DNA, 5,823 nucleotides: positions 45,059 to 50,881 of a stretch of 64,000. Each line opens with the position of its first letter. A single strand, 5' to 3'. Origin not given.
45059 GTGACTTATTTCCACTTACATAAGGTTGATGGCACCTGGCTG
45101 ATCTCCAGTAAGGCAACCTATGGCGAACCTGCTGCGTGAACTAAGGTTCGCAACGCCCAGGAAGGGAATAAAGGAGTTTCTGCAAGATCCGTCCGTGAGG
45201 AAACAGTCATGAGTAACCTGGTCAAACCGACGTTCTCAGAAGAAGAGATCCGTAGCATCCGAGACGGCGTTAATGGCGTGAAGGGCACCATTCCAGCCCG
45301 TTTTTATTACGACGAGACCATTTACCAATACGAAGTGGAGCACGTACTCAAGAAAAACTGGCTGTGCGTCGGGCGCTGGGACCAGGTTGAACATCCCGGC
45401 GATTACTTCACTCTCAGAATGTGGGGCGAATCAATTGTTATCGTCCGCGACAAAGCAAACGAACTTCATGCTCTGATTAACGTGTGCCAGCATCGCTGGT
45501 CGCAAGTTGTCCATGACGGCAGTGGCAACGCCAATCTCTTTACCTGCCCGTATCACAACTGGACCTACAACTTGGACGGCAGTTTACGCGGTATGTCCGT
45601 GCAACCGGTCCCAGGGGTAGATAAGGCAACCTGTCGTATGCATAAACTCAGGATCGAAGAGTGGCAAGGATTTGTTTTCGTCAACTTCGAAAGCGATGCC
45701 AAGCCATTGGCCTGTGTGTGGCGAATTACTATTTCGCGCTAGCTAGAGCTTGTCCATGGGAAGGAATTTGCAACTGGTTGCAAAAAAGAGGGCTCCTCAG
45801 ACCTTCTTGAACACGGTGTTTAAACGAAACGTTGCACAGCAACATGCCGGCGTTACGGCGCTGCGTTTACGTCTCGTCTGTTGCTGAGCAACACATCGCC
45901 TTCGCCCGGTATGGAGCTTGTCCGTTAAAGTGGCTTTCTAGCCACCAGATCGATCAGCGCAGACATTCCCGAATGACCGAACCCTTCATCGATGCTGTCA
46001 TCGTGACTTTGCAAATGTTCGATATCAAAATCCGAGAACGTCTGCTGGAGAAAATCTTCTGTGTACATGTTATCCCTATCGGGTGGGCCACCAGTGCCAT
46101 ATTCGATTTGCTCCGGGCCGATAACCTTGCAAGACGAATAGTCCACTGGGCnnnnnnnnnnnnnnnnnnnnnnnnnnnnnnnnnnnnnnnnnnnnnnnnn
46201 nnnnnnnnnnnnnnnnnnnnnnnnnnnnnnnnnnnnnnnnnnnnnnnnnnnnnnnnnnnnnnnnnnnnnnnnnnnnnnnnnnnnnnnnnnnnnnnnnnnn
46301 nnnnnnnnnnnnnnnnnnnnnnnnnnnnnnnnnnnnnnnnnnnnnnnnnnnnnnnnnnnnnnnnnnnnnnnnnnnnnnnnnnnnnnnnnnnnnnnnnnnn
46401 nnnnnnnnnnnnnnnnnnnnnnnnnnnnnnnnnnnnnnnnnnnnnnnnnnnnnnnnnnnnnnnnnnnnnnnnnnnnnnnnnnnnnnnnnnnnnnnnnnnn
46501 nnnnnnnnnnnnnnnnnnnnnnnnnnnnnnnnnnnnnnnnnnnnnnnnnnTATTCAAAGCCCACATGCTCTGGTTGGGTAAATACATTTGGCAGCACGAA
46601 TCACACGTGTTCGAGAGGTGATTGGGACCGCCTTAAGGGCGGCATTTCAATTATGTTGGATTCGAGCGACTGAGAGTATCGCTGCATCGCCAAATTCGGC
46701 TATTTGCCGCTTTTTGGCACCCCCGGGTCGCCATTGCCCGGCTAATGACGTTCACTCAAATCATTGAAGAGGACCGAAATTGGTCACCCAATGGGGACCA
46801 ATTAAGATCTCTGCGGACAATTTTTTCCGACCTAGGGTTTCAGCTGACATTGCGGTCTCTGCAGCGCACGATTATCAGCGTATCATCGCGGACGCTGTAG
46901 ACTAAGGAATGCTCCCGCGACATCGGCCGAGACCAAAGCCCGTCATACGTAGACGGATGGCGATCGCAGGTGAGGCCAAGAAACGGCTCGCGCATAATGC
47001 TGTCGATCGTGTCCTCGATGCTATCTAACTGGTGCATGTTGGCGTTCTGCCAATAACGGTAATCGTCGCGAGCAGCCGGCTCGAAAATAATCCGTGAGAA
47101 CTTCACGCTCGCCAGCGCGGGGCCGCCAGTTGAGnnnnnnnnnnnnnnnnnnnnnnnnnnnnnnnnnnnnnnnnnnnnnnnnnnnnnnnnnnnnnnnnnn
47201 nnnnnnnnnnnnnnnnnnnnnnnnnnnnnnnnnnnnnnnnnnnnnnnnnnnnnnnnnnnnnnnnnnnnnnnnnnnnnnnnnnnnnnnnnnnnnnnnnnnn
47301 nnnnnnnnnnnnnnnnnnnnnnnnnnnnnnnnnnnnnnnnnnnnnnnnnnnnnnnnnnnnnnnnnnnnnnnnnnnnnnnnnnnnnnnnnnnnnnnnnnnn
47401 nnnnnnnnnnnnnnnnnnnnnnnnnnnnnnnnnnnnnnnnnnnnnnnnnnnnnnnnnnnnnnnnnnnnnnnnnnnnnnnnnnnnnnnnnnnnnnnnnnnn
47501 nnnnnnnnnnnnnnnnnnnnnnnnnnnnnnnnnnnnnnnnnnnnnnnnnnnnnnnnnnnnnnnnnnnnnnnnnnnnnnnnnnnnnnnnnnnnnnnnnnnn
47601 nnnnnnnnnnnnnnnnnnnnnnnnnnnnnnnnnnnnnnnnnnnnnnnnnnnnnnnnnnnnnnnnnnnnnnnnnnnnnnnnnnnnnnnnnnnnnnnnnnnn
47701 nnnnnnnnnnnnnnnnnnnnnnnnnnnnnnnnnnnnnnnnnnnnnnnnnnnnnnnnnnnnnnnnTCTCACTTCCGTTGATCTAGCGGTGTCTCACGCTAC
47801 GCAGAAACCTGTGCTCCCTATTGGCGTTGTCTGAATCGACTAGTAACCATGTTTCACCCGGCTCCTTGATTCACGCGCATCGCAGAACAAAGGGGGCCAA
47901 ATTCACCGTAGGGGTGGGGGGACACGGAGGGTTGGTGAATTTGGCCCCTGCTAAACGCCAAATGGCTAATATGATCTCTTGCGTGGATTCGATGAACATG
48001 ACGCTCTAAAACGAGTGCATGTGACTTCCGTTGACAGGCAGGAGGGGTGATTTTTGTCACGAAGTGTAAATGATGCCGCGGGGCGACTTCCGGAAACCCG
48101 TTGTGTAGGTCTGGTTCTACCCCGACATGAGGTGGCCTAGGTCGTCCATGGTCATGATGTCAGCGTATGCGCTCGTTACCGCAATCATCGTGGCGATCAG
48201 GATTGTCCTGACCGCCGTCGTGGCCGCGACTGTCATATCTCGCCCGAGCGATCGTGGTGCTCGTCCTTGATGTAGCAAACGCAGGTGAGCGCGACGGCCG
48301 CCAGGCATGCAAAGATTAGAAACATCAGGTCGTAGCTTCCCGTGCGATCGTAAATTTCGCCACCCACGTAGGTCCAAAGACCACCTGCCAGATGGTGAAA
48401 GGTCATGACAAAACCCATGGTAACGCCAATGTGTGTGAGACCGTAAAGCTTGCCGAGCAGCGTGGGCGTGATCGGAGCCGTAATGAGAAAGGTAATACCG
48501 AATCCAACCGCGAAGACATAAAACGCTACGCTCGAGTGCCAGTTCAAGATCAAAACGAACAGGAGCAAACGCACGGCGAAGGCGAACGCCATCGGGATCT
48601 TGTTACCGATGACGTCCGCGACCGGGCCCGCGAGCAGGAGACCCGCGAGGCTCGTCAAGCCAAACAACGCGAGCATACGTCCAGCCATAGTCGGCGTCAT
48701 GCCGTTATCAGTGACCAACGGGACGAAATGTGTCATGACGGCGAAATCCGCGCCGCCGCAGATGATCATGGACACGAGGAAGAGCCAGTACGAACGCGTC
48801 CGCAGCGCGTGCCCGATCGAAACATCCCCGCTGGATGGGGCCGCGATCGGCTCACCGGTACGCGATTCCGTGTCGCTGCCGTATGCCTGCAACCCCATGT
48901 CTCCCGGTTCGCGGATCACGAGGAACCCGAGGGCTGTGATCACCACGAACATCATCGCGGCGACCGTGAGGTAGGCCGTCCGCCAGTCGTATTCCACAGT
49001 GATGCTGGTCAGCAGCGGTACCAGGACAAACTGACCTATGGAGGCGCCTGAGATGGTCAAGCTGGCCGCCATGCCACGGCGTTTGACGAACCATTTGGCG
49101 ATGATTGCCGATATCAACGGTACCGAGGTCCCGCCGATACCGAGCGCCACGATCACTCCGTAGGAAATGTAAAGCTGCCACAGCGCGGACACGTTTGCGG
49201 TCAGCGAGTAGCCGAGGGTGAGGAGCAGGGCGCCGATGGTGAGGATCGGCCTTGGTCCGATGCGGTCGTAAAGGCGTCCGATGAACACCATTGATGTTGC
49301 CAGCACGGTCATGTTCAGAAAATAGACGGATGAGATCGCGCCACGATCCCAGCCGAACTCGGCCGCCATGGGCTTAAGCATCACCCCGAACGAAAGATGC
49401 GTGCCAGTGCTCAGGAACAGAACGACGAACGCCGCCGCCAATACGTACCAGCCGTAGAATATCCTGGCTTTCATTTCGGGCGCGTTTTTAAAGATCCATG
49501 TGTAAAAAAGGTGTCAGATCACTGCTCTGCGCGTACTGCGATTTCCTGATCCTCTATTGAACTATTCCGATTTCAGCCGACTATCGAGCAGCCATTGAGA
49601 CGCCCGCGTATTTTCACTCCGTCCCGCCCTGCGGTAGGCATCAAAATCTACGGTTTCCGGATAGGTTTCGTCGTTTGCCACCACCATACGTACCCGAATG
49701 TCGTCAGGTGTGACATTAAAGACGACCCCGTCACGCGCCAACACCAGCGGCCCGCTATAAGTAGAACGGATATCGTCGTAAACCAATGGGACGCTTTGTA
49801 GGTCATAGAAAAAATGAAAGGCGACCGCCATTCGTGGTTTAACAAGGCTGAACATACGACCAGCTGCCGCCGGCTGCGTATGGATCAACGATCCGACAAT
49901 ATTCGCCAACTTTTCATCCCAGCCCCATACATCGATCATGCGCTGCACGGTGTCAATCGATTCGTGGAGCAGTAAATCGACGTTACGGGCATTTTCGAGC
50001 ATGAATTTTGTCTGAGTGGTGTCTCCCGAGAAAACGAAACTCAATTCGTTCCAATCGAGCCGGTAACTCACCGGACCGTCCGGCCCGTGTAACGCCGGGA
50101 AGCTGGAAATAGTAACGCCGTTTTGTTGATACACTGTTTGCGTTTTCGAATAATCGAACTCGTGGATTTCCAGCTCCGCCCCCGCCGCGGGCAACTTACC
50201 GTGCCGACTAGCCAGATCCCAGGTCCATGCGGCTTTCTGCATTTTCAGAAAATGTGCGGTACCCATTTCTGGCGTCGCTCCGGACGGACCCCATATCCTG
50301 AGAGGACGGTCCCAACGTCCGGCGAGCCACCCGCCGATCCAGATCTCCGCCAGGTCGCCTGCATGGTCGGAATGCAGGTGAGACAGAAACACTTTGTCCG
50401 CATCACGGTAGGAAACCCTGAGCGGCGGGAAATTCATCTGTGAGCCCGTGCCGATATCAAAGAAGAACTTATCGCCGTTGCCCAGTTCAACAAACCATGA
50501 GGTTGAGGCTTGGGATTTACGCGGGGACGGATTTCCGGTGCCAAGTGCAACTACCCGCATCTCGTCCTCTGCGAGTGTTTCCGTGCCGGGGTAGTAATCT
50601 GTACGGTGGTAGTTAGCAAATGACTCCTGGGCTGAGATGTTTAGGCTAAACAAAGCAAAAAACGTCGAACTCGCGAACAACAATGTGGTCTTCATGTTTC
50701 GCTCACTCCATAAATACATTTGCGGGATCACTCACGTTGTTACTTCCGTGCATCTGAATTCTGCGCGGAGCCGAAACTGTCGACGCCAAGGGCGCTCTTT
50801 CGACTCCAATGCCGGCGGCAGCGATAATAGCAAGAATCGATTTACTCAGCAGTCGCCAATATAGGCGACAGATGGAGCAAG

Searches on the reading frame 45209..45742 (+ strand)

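Call 39: search_protein_families(library=pfam, proteins=[window:45209-45742:+], max_evalue=0.0001)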
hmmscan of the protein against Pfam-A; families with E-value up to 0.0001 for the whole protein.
window:45209-45742:+ (177 aa): 1 family
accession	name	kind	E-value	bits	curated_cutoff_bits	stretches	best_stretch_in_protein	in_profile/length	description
PF00355.32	Rieske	-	2.7e-19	69.3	20.3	1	50-129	1-78/88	Rieske [2Fe-2S] domain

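Call 77: search_protein_families(library=ncbifam, proteins=[window:45209-45742:+], max_evalue=0.00001)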
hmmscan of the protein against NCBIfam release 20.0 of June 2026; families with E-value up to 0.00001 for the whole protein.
window:45209-45742:+ (177 aa): 6 families
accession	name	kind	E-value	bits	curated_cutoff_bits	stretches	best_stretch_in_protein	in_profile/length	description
NF042946.1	3PPDioc_HcaE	equivalog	7.3e-30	104.4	830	1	16-167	4-159/450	3-phenylpropionate/cinnamic acid dioxygenase subunit alpha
NF058607.1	GlBtMonoOxGbcA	equivalog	8e-30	103.6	670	1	27-164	32-169/420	glycine betaine monooxygenase oxygenase subunit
TIGR03228.1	anthran_1_2_A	equivalog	2.7e-26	92.3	671.9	1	32-164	20-154/438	anthranilate 1,2-dioxygenase large subunit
TIGR03229.1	benzo_1_2_benA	equivalog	7.2e-24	84.4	780.95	1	31-167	19-161/433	benzoate 1,2-dioxygenase large subunit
NF041684.1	ant_diox_AndAc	equivalog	1.2e-18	66.9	750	1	27-168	22-172/418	anthranilate 1,2-dioxygenase large subunit AndAc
NF052579.1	BetMthstMoxSdmAMthl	equivalog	1.8e-08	33.8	600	1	58-151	24-112/351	4beta-methylsterol monooxygenase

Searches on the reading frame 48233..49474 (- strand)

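Call 39: search_protein_families(library=pfam, proteins=[window:48233-49474:-], max_evalue=0.0001)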
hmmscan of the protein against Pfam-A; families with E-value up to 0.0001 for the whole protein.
window:48233-49474:- (413 aa): 1 family
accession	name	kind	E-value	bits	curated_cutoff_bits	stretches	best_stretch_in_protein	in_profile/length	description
PF07690.21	MFS_1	-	2e-42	145.8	33.4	2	16-253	2-227/347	Major Facilitator Superfamily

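Call 77: search_protein_families(library=ncbifam, proteins=[window:48233-49474:-], max_evalue=0.00001)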
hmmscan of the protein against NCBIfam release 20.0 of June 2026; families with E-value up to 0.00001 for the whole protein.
window:48233-49474:- (413 aa): 13 families
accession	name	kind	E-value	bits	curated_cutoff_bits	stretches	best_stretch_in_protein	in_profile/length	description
NF049980.1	SfMCT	equivalog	1.3e-57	195.2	320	1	9-391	2-378/378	L-lactate MFS transporter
TIGR00890.1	2A0111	subfamily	5.2e-33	114.5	374.85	1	9-396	2-375/377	oxalate/formate antiport family MFS transporter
NF038246.1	bile_salt_MFS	equivalog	8.3e-26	90.8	400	1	36-401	32-402/408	conjugated bile salt MFS transporter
TIGR04259.1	oxa_formateAnti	equivalog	1.1e-25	90.4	335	1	9-398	2-387/405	oxalate/formate MFS antiporter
TIGR00892.1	2A0113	subfamily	1.3e-16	60.3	586.1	1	7-395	16-416/455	monocarboxylate transporter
TIGR00893.1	2A0114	subfamily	6.2e-14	51.7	395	1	36-397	20-393/399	D-galactonate transporter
TIGR00895.1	2A0115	subfamily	8.2e-11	41.4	418.55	1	7-347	14-370/398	aromatic acid/H+ symport family MFS transporter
NF033733.1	MFS_ArsK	equivalog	7.4e-10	38.2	400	1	26-402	20-384/388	arsenite efflux MFS transporter ArsK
NF033135.1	cmx_cmrA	equivalog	5.3e-09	35.6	400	1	32-398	25-372/374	Cmx/CmrA family chloramphenicol efflux MFS transporter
NF007782.0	PRK10473.1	subfamily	2.2e-08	33.6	417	1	10-203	4-193/394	MdtL family multidrug efflux MFS transporter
TIGR00880.1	2_A_01_02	superfamily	1e-07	32.2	131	0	63-185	16-137/141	multidrug resistance protein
NF012174.0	tet_MFS_A_B_C_D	equivalog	2.6e-07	29.8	475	1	43-189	41-180/382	Tet(A)/Tet(B)/Tet(C) family tetracycline efflux MFS transporter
NF008586.0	PRK11551.1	equivalog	3.9e-07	29.4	410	1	15-328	20-321/406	3-(3-hydroxy-phenyl)propionate transporter MhpT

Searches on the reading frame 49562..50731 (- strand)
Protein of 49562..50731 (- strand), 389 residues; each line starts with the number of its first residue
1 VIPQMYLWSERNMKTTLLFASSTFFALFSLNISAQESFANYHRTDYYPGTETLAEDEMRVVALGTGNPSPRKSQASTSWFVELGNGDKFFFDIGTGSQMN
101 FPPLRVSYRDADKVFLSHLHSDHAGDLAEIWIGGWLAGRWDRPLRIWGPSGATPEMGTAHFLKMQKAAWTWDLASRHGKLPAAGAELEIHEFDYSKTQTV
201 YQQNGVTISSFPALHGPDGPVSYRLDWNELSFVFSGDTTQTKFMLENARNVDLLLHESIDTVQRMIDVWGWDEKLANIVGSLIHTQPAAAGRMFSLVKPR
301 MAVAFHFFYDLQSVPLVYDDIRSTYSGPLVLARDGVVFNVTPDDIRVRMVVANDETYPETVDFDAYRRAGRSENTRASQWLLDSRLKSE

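Call 39: search_protein_families(library=pfam, proteins=[window:49562-50731:-], max_evalue=0.0001)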
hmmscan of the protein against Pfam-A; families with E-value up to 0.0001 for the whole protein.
window:49562-50731:- (389 aa): 2 families
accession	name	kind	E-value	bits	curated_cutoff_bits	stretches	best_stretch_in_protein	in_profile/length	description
PF12706.13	Lactamase_B_2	-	3.4e-13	50.1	27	1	103-307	21-200/200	Beta-lactamase superfamily domain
PF00753.33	Lactamase_B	-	2.4e-09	37.8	22.7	1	76-247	6-159/196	Metallo-beta-lactamase superfamily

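Call 77: search_protein_families(library=ncbifam, proteins=[window:49562-50731:-], max_evalue=0.00001)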
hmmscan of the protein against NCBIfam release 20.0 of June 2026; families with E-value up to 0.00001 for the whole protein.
window:49562-50731:- (389 aa): 8 families
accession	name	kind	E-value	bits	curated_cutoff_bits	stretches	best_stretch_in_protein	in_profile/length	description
NF041257.1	GntH_guanitoxin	equivalog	7.8e-131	436.4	333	1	46-365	1-323/374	guanitoxin biosynthesis MBL fold metallo-hydrolase GntH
NF000806.0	PRK00055.2-4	equivalog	1.1e-20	74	363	1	59-259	3-198/280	ribonuclease Z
NF000801.0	PRK00055.1-3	equivalog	4e-19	68.8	252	1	58-216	2-144/307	ribonuclease Z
TIGR02651.1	RNase_Z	equivalog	9e-19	67.6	292.95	1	60-228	2-150/302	ribonuclease Z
NF000800.0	PRK00055.1-1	equivalog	3.9e-10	39.2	398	1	58-159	1-104/305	ribonuclease Z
NF041851.1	cyc_nuc_deg_phdiest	equivalog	2e-09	37.2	400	1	58-340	1-253/253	cyclic nucleotide-degrading phosphodiesterase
TIGR02649.1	true_RNase_BN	exception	2.1e-07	30.3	563.7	1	61-159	3-103/304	ribonuclease BN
NF000805.0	PRK00055.2-3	equivalog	3.8e-07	29.7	416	0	60-128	6-73/307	ribonuclease Z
